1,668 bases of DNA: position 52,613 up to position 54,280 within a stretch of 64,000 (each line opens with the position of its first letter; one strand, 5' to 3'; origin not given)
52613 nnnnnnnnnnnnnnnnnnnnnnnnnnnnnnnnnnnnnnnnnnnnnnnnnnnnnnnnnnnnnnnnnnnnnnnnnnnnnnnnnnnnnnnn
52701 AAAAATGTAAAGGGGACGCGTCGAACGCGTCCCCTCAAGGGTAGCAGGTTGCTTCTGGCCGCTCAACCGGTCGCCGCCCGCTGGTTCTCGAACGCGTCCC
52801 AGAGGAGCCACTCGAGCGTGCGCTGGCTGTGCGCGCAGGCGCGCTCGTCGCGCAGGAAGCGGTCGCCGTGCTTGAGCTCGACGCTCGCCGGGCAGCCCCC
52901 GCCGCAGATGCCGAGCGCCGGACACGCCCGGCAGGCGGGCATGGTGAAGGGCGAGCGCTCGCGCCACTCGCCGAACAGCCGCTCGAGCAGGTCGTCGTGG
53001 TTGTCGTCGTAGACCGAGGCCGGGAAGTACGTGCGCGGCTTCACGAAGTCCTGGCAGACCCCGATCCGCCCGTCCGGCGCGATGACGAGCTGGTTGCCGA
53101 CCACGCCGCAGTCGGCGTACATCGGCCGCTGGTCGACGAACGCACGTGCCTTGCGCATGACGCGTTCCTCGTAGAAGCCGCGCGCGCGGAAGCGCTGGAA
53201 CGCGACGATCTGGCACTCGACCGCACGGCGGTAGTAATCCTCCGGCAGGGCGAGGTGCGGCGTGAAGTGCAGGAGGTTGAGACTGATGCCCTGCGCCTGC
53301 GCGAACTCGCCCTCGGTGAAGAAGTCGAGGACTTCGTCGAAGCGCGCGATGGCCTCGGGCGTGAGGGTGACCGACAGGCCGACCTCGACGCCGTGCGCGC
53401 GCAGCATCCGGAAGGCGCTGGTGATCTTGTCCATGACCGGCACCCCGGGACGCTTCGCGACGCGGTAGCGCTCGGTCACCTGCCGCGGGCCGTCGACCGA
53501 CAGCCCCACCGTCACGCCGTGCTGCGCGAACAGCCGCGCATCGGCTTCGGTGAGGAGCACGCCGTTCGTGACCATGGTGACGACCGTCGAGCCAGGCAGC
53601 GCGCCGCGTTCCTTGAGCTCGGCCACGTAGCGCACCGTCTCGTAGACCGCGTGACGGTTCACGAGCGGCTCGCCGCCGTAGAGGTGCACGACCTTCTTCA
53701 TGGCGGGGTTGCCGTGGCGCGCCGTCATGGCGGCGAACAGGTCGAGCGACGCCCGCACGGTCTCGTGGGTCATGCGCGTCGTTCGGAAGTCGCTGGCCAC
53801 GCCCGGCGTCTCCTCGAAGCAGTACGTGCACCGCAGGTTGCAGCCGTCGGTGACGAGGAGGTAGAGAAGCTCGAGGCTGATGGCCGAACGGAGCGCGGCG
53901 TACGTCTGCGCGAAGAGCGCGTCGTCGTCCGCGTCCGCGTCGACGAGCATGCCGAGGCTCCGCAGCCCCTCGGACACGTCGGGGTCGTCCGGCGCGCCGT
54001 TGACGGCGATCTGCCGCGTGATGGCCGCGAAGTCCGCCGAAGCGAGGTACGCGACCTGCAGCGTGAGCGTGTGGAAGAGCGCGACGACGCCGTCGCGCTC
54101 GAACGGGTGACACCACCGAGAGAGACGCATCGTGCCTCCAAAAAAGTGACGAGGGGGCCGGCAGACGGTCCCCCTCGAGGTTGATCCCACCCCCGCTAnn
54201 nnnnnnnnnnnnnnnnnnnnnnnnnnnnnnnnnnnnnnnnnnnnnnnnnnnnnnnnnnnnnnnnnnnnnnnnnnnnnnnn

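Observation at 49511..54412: Compact ranthipeptide-like RiPP operon: promoter - 36-aa Cys-rich precursor - attenuator - RRE/rSAM/SPASM maturase - HExxH protein (+ cupredoxin/amidohydrolase tail)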

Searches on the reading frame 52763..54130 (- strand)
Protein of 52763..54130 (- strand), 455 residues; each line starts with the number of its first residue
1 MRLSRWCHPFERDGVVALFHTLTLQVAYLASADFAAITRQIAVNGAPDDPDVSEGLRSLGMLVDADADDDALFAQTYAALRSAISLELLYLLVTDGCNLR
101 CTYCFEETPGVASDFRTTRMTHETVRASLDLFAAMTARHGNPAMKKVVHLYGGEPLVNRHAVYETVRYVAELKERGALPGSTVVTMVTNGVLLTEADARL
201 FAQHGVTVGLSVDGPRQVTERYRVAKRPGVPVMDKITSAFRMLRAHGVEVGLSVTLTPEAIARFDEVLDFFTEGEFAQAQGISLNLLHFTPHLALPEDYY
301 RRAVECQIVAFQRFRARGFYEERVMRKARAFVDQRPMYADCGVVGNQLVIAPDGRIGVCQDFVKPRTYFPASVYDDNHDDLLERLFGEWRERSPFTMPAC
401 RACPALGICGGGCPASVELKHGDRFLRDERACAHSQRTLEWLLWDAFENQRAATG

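Call 3: search_protein_families(library=ncbifam, proteins=[window:52763-54130:-], max_evalue=0.01)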
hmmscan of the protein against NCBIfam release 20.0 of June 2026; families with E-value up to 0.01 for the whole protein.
window:52763-54130:- (455 aa): 66 families (the best 25 are shown)
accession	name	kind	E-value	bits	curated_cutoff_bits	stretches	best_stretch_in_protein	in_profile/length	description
TIGR04136.1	rSAM_FibroRumin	equivalog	1.5e-70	238.3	400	1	3-446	1-453/458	FibroRumin system radical SAM peptide maturase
NF047865.1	rSAM_PapB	equivalog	5.8e-34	117.8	340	1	88-423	4-326/330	PapB family radical SAM/SPASM ranthipeptide maturase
NF041298.1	rSAM_mat_DynA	equivalog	8.6e-28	97.3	450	1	94-429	8-337/356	dynobactin maturation radical SAM/SPASM protein DynA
TIGR04064.1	rSAM_nif11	equivalog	1.4e-27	96.6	518.7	2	51-238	48-219/459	nif11-like peptide radical SAM maturase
TIGR03942.1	sulfatase_rSAM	equivalog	4.7e-27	95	349.45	1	95-432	9-343/363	anaerobic sulfatase maturase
TIGR04163.1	rSAM_cobopep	equivalog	6.6e-27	94.3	375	2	68-277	45-241/428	peptide-modifying radical SAM enzyme CbpB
TIGR03906.1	quino_hemo_SAM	equivalog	7.4e-27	94.1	453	1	44-258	52-258/467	quinohemoprotein amine dehydrogenase maturation protein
TIGR03974.1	rSAM_six_Cys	equivalog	2.3e-26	92.7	425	2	81-243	91-244/451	thioether cross-link-forming SCIFF peptide maturase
TIGR04463.1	rSAM_vs_C_rich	equivalog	2.9e-25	88.9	525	1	14-415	10-396/438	TIGR04463 family radical SAM/SPASM RiPP maturase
NF038107.1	rSAM_NF038107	equivalog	3.2e-25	88.8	600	1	15-415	16-402/444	Cys-every-fifth radical SAM/SPASM peptide maturase CefB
TIGR04280.1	geopep_mat_rSAM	hypoth_equivalog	1.5e-23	83.5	400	1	1-422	1-401/428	geopeptide radical SAM maturase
NF040492.1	not_ScfB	exception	2.6e-23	82.7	855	1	90-440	98-442/450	ScfB-related radical SAM/SPASM orphan maturase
TIGR04068.1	rSAM_ocin_clost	equivalog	5.3e-22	78.3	500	1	83-287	80-278/462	Cys-rich peptide radical SAM maturase CcpM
NF041707.1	rSAM_YhhB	equivalog_domain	1.5e-21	76.8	445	1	91-250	6-159/369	cyclophane-forming radical SAM/SPASM peptide maturase YhhB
TIGR04083.1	rSAM_pep_methan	hypoth_equivalog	1.1e-20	73.9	300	2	91-277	4-170/376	TIGR04083 family peptide-modifying radical SAM enzyme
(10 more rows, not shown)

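Call 4: search_protein_families(library=pfam, proteins=[window:52763-54130:-], max_evalue=0.01)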
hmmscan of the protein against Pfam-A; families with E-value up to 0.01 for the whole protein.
window:52763-54130:- (455 aa): 2 families
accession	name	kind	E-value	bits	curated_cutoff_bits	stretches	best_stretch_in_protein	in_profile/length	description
PF04055.27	Radical_SAM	-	1.5e-18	68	29.5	1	92-270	2-165/166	Radical SAM superfamily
PF13353.11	Fer4_12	-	7.7e-06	26.7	22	1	92-175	10-83/137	4Fe-4S single cluster domain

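Call 6: find_homologous_proteins(query=window:52763-54130:-)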
Query window:52763-54130:- (455 aa): 575 proteins with E <= 0.001 among 8000 candidates; the best 120 are listed.
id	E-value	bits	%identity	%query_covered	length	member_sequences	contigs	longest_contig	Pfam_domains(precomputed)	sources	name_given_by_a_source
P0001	0.0e+0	1048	100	100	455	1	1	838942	PF04055.28,PF13353.12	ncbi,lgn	-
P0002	1.1e-198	679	66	98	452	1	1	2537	PF04055.28,PF13353.12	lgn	-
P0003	4.5e-197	674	65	98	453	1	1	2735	PF04055.28,PF13353.12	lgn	-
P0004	3.5e-194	664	64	98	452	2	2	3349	PF04055.28,PF13353.12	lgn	-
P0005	4.6e-194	664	64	99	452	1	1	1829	PF04055.28,PF13353.12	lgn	-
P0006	3.2e-193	661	64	98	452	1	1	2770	PF04055.28,PF13353.12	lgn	-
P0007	7.1e-193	660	64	98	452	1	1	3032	PF04055.28,PF13353.12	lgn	-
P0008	1.7e-192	658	64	98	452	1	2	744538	PF04055.28,PF13353.12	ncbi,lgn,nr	ncbi:MAG: radical SAM protein [Patescibacteria group bacterium]|nr:radical SAM protein [Patescibacte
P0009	8.7e-192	656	64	98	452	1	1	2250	PF04055.28,PF13353.12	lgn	-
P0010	1.4e-191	655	63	98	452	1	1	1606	PF04055.28,PF13353.12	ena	-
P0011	1.5e-191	655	62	99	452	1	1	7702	PF04055.28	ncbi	ncbi:MAG: radical SAM protein [bacterium]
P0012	3.3e-191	654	64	98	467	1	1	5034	PF04055.28,PF13353.12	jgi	jgi:uncharacterized protein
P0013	1.9e-190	652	64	98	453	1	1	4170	PF04055.28,PF13353.12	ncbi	-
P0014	2.3e-190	651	63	98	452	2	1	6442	PF04055.28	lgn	-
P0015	4.2e-190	651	63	98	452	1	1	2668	PF04055.28,PF13353.12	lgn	-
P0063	1.3e-142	494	50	98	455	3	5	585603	PF04055.28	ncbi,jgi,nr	ncbi:hypothetical protein A3K33_02165 [Candidatus Azambacteria bacterium RIFOXYC1_FULL_41_20]|nr:MAG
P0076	6.0e-137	475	55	88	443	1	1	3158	PF13186.12,PF04055.28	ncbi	-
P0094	3.1e-131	457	47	99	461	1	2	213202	PF04055.28,PF13353.12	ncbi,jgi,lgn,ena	ncbi:MAG: radical SAM protein [Candidatus Paceibacterota bacterium]|jgi:uncharacterized protein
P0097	6.3e-130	452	45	100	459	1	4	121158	PF13186.12,PF04055.28,PF13353.12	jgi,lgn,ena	-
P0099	9.2e-130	452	54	80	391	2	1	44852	PF13186.12,PF04055.28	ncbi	ncbi:MAG: radical SAM protein [Patescibacteria group bacterium]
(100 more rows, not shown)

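Call 8: find_related_loci(query=A1, collection=genome_contigs, flank=5000)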
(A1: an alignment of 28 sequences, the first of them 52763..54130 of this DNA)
Query A1 (455 aa) in genome_contigs; peptide patterns used: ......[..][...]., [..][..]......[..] (x = any residue, [..] = any of these).
55 stretches matched a pattern; 43 encode a relative of the query (tblastn E <= 1e-3); 43 distinct loci.
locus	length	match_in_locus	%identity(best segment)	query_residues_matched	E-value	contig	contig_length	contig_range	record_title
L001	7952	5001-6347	62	1-449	0e+0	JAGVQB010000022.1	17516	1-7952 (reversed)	MAG: bacterium isolate DeMMO3_34 c_000000088826, whole genome shotgun sequence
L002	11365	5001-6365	62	1-455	0e+0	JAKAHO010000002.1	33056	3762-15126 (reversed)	MAG: bacterium isolate WY3.bin113 NODE_1968_length_33056_cov_5.998148, whole genome shotgun sequence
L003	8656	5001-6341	62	1-447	0e+0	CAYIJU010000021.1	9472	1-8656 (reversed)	MAG TPA_asm: uncultured Candidatus Saccharibacteria bacterium isolate ERP119705_co20_288 genome assembly, contig: NODE_9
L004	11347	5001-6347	51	3-447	3e-152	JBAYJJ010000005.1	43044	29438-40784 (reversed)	MAG: Patescibacteria group bacterium isolate SO_2016_GW1_53 scaffold01671_OW334_2016, whole genome shotgun sequence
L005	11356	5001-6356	50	1-447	4e-150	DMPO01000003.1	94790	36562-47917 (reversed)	MAG TPA_asm: Candidatus Azambacteria bacterium isolate UBA12106 contig_13236, whole genome shotgun sequence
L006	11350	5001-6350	49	1-445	2e-146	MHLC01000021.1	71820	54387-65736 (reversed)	MAG: Candidatus Liptonbacteria bacterium RIFCSPLOWO2_01_FULL_56_20 rifcsplowo2_01_scaffold_4291, whole genome shotgun se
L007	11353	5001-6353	47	2-447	2e-146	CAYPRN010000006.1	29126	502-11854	MAG TPA_asm: uncultured Gammaproteobacteria bacterium isolate SRP178699_co2_510 genome assembly, contig: NODE_825_length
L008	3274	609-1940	48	2-449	1e-146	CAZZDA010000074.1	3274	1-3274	MAG TPA_asm: uncultured Gammaproteobacteria bacterium isolate SRP167671_co2_226 genome assembly, contig: NODE_32091_leng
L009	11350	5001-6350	48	2-447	9e-139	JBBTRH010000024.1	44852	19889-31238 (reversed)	MAG: Patescibacteria group bacterium isolate H32-bin145_1 H32_bin145_1_000000000024, whole genome shotgun sequence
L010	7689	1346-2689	49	2-447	1e-138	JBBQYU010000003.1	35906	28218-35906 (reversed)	MAG: Candidatus Moraniibacteriota bacterium isolate Co_metawrap_2179 Cmw_2179_k141_3035750_length_35906_cov_8.0000, whol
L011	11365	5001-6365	47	3-453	5e-138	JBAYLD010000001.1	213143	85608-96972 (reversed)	MAG: Candidatus Paceibacterota bacterium isolate SO_2016_GW1_95 scaffold00110_OW334_2016, whole genome shotgun sequence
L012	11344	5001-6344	48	2-447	6e-138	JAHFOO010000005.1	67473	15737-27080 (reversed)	MAG: Candidatus Moraniibacteriota bacterium isolate nzgw505 NODE_307_length_67474_cov_4.595089, whole genome shotgun seq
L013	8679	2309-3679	43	2-452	3e-134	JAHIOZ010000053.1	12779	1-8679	MAG: Patescibacteria group bacterium isolate KR13_S3.mb.34 KR13_S3.mb.34_k141_229013, whole genome shotgun sequence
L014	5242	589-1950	42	2-449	2e-132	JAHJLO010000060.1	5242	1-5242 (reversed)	MAG: Patescibacteria group bacterium isolate Old_saline.mb.14 Old_saline.mb.14_k141_640243, whole genome shotgun sequenc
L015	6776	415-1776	42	1-449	3e-124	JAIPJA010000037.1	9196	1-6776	MAG: Candidatus Paceibacterota bacterium isolate Tobar13m-G48 Tobar13m-C6609, whole genome shotgun sequence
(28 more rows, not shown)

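Call 40: find_encoding_contigs(protein=P0001, flank=10000, max_places=2)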
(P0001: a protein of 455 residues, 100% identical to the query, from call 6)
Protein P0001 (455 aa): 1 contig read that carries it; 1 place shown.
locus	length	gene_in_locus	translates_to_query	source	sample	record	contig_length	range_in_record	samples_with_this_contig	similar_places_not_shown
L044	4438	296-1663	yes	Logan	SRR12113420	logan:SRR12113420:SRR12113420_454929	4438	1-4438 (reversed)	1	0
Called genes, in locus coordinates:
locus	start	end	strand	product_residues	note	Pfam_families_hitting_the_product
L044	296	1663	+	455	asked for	PF04055:Radical_SAM, PF13353:Fer4_12 (weak)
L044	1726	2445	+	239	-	-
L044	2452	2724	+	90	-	-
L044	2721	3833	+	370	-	PF04909:Amidohydro_2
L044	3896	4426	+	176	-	PF13473:Cupredoxin_1, PF07731:Cu-oxidase_2 (faint), PF00127:Copper-bind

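Call 41: find_encoding_contigs(protein=P0008, flank=6000, max_places=1)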
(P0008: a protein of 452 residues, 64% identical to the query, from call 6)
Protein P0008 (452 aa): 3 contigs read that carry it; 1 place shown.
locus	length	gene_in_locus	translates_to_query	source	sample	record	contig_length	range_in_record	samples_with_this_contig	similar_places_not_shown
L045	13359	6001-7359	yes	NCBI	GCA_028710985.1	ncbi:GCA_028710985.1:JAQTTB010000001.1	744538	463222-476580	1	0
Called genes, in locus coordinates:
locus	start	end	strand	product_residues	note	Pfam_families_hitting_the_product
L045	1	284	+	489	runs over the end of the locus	-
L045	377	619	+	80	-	-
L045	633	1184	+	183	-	PF01209:Ubie_methyltran, PF13847:Methyltransf_31, PF08241:Methyltransf_11, PF08242:Methyltransf_12 (weak), PF13649:Methyltransf_25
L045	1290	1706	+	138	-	-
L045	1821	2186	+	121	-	PF02021:UPF0102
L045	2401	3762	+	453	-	PF08529:NusA_N, PF13184:KH_NusA_1st, PF26594:KH_NusA_2nd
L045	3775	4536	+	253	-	PF02096:60KD_IMP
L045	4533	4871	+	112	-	-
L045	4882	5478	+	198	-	-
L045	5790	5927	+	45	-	-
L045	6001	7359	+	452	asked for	PF04055:Radical_SAM, PF13353:Fer4_12 (weak)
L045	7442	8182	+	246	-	-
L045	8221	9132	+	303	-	-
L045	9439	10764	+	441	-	PF04932:Wzy_C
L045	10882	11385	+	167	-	PF18884:TSP3_bac (faint)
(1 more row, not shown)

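Call 42: find_encoding_contigs(protein=P0063, flank=6000, max_places=1)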
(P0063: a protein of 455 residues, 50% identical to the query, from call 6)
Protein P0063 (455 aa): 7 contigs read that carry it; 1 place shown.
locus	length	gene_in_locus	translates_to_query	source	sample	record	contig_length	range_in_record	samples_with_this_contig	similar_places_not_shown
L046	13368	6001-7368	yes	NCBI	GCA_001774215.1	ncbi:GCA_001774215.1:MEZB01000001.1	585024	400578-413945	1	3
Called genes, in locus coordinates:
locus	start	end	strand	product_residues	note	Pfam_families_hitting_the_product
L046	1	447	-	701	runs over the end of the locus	PF01138:RNase_PH, PF03725:RNase_PH_C (weak), PF03726:PNPase (weak), PF01138:RNase_PH, PF00013:KH_1 (weak), PF00575:S1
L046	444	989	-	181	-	PF01936:NYN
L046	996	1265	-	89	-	PF00312:Ribosomal_S15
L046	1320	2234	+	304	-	PF02899:Phage_int_SAM_1, PF13102:Phage_int_SAM_5, PF13495:Phage_int_SAM_4 (weak), PF00589:Phage_integrase, PF22823:MrpR_C_cat (faint)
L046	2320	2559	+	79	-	-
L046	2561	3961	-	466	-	PF20154:LNT_N, PF00795:CN_hydrolase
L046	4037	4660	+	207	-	PF08843:AbiEii (weak)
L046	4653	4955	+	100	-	PF21956:DUF6922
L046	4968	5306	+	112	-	PF18924:DUF5674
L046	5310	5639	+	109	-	-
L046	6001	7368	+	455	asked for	PF04055:Radical_SAM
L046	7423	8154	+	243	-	-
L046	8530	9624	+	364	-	PF04055:Radical_SAM, PF13186:SPASM (weak)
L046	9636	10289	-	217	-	PF03848:TehB, PF13489:Methyltransf_23, PF13847:Methyltransf_31 (weak), PF13649:Methyltransf_25, PF08241:Methyltransf_11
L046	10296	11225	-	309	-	-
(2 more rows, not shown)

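Call 43: find_encoding_contigs(protein=P0094, flank=6000, max_places=1)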
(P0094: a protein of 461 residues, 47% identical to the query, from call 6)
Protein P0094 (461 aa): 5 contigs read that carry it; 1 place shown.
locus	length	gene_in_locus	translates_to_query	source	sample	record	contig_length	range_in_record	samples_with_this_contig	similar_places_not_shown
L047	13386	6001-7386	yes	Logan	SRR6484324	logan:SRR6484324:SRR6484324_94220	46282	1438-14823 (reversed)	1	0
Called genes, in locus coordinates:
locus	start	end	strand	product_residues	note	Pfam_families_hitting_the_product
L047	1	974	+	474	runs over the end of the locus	PF07467:BLIP (faint), PF13620:CarboxypepD_reg, PF13715:CarbopepD_reg_2, PF17802:SpaA (weak), PF22904:NOMO1-like_2nd, PF17210:SdrD_B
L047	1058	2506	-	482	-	PF02534:T4SS-DNA_transf (faint), PF10412:TrwB_AAD_bind (faint), PF12696:TraG-D_C (weak)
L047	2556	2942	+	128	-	-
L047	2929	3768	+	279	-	PF12705:PDDEXK_1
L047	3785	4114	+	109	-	-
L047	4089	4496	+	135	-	PF04002:RadC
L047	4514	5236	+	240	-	PF06067:DUF932 (weak)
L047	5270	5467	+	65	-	-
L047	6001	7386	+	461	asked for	PF04055:Radical_SAM, PF13353:Fer4_12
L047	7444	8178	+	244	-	-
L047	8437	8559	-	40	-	-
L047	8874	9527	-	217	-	PF00697:PRAI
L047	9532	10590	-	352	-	-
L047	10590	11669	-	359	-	PF24390:PRTase-CE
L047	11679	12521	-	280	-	PF00702:Hydrolase, PF13419:HAD_2 (weak), PF13242:Hydrolase_like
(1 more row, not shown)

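Call 48: predict_structure(alignment_id=A1)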
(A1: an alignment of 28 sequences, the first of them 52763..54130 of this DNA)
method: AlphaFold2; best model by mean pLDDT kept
length: 455 residues; sequences in the alignment: 28
mean_pLDDT: 93.9   pTM: 0.91
mean pLDDT of the five models: 93.9, 93.8, 93.2, 92.1, 91.3
residues with pLDDT >= 90: 389; 70-90: 56; 50-70: 10; < 50: 0
segments of 3 or more residues with pLDDT < 50: none
pLDDT, mean of each block of 10 residues (from residue 1): 95 98 96 95 87 91 94 96 96 94 72 81 99 97 97 92 99 98 97 98 98 96 93 98 98 96 97 94 93 91 97 90 93 94 92 95 90 96 93 93 95 92 93 97 96 76
secondary structure, 60 per line:
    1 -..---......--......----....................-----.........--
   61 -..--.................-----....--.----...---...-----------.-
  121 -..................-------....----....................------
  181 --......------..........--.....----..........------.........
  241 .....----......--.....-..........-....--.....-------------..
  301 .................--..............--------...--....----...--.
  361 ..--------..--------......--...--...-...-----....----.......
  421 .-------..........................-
elements in order: E7-12 E15-20 E25-30 H31-44 H50-58 H66-82 E88-91 E99-101 H122-139 E147-150 H155-174 E183-188 H195-204 E207-211 H216-222 E223-225 H232-245 E250-255 H258-262 H264-273 H275-278 E281-285 H299-317 H322-333 E347-350 E355-357 H381-386 H406-409 H414-421 H429-454

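Call 50: search_solved_structures(query=A1, max_evalue=0.001)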
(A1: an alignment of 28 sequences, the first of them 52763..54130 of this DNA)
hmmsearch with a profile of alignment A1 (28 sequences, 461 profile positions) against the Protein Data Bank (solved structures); distinct sequences matched with E-value up to 0.001: 8.
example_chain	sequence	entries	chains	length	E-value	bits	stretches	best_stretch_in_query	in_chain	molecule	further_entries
8vpo_A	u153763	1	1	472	6.3e-31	110.8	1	3-452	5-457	Radical SAM core domain-containing protein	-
5wgg_A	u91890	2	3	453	2.8e-30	108.7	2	20-255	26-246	Radical SAM domain protein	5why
4k37_A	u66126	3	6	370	2.1e-24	89.3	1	104-435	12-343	Anaerobic sulfatase-maturating enzyme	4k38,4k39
4k36_A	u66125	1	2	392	2.8e-24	88.9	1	104-435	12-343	Anaerobic sulfatase-maturating enzyme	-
9gm3_A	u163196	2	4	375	3.7e-23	85.2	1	98-282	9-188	ChlB radical SAM domain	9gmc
2fb2_A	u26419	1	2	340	6.7e-07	31.6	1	100-264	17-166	Molybdenum cofactor biosynthesis protein A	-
1tv7_A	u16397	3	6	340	7e-07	31.6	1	100-264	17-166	Molybdenum cofactor biosynthesis protein A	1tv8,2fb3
6y1x_A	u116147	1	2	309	7.8e-06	28.1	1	98-225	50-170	Radical SAM domain protein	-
